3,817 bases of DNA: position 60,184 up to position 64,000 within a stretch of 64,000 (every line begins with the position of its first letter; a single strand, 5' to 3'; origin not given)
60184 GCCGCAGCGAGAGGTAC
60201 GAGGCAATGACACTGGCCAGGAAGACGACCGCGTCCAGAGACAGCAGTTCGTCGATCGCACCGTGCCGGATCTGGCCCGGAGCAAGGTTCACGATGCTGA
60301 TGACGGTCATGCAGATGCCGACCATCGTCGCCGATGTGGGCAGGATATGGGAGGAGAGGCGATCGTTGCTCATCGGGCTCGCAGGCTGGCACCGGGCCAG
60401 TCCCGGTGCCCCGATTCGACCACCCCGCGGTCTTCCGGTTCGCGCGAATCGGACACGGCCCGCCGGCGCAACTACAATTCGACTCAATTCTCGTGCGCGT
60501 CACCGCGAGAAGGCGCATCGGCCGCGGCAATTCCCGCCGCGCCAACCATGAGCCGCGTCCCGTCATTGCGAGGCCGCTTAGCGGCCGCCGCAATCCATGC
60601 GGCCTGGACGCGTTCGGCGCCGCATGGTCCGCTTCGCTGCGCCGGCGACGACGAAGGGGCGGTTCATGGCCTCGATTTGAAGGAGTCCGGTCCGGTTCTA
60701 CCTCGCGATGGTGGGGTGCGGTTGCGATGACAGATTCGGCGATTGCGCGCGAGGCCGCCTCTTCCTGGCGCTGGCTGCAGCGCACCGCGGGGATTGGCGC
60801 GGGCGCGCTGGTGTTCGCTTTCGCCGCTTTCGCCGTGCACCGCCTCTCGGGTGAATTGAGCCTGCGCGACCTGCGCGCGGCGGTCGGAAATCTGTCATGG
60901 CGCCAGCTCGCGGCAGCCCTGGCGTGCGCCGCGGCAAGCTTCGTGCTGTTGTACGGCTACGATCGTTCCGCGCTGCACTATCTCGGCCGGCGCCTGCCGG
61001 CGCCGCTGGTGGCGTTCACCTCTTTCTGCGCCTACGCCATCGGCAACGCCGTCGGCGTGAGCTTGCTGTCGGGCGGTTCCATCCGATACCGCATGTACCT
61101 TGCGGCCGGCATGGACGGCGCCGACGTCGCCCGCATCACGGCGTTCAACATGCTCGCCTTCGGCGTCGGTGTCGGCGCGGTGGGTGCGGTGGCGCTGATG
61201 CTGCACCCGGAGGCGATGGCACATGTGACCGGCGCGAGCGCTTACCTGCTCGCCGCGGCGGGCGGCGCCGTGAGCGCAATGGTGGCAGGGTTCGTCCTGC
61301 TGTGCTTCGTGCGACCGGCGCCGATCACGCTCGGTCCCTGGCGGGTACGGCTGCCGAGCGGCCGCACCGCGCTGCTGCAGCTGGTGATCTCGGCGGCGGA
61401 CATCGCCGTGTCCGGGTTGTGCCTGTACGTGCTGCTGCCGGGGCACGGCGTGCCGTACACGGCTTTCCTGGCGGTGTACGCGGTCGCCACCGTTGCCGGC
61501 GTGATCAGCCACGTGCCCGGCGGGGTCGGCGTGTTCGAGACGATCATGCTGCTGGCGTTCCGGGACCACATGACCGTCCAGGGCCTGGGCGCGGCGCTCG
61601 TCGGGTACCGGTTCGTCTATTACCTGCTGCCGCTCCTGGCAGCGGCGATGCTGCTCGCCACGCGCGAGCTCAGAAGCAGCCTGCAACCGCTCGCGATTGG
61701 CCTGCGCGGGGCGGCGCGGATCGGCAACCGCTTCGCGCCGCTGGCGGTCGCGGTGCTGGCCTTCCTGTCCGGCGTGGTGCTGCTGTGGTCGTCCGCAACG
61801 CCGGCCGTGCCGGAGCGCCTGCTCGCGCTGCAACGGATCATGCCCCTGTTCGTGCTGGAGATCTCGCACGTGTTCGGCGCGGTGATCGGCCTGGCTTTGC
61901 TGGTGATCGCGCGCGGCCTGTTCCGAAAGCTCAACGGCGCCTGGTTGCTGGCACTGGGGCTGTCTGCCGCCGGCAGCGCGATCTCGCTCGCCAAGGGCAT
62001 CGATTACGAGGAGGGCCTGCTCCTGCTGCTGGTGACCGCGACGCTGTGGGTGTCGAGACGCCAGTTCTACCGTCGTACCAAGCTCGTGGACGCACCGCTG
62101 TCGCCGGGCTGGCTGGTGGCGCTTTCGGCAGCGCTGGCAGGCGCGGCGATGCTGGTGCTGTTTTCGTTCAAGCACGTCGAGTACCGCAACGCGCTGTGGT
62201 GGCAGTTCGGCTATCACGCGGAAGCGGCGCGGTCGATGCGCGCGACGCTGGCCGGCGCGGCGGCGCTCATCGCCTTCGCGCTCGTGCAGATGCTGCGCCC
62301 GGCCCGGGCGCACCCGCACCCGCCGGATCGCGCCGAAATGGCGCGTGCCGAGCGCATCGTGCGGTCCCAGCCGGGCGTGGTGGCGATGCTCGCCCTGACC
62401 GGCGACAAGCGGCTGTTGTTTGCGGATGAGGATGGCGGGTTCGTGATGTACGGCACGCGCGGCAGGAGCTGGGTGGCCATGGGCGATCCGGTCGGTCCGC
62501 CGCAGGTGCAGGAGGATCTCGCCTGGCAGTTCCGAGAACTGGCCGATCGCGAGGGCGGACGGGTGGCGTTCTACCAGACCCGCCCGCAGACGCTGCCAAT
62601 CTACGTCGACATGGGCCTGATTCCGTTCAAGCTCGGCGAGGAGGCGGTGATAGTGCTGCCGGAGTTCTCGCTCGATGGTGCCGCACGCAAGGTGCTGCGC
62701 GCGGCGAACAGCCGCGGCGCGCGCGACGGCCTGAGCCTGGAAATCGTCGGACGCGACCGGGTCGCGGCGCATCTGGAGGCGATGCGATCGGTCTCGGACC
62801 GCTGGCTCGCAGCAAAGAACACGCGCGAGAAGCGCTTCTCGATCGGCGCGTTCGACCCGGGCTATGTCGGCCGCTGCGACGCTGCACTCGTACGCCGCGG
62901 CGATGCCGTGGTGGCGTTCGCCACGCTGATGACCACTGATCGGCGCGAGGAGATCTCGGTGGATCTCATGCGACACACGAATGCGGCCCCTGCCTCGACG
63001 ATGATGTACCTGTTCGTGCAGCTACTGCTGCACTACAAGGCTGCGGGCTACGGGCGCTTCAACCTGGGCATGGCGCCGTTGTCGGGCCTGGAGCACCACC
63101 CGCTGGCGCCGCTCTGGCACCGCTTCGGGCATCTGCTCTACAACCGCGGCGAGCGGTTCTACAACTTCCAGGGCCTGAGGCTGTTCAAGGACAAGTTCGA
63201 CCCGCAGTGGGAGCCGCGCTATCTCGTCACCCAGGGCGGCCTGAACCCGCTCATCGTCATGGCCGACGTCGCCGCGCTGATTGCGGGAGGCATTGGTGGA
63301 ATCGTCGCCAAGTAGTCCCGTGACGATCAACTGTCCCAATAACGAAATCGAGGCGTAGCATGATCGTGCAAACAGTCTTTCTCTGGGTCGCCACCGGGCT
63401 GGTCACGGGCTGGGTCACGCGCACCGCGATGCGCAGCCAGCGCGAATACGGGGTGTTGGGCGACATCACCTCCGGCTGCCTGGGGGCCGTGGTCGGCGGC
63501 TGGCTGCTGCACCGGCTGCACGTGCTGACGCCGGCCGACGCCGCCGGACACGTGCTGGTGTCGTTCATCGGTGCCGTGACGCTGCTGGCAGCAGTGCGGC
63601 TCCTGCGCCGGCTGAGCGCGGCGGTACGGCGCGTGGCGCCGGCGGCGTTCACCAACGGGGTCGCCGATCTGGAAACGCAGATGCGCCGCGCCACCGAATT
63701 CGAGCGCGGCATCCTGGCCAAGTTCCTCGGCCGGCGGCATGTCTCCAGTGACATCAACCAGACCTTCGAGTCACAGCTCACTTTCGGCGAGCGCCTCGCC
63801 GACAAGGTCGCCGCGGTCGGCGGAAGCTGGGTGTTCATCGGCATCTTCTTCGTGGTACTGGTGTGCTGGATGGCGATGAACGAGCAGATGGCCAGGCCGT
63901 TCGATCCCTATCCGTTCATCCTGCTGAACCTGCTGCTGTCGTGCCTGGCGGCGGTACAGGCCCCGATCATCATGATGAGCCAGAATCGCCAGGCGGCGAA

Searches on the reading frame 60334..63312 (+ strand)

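Call 59: search_protein_families(library=pfam, proteins=[window:60334-63312:+], max_evalue=0.0001)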
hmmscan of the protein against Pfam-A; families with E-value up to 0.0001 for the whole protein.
window:60334-63312:+ (993 aa): 2 families
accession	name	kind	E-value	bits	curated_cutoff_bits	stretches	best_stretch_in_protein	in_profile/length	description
PF09924.15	LPG_synthase_C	-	7.5e-89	298.1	27.5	1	683-965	13-297/298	Phosphatidylglycerol lysyltransferase, C-terminal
PF03706.18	LPG_synthase_TM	-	1.5e-09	38.2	33.4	1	160-436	4-301/302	Lysylphosphatidylglycerol synthase TM region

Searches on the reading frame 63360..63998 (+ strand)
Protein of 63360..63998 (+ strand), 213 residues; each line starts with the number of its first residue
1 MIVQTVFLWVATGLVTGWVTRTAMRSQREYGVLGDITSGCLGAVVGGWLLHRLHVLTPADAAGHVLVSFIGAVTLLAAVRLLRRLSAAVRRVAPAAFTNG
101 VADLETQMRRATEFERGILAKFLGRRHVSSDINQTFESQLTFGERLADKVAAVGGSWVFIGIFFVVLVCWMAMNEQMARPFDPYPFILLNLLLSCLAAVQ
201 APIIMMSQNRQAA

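Call 102: search_protein_families(library=pfam, proteins=[window:63360-63998:+], max_evalue=0.001)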
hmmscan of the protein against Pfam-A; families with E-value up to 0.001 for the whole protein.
window:63360-63998:+ (213 aa): 2 families
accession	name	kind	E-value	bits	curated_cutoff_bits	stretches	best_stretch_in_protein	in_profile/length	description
PF06210.16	DUF1003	-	3.1e-24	85.5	27.4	1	154-212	1-61/103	Protein of unknown function (DUF1003)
PF04226.18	Transgly_assoc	-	2.3e-09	37.7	25.3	1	39-84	4-49/49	Transglycosylase associated protein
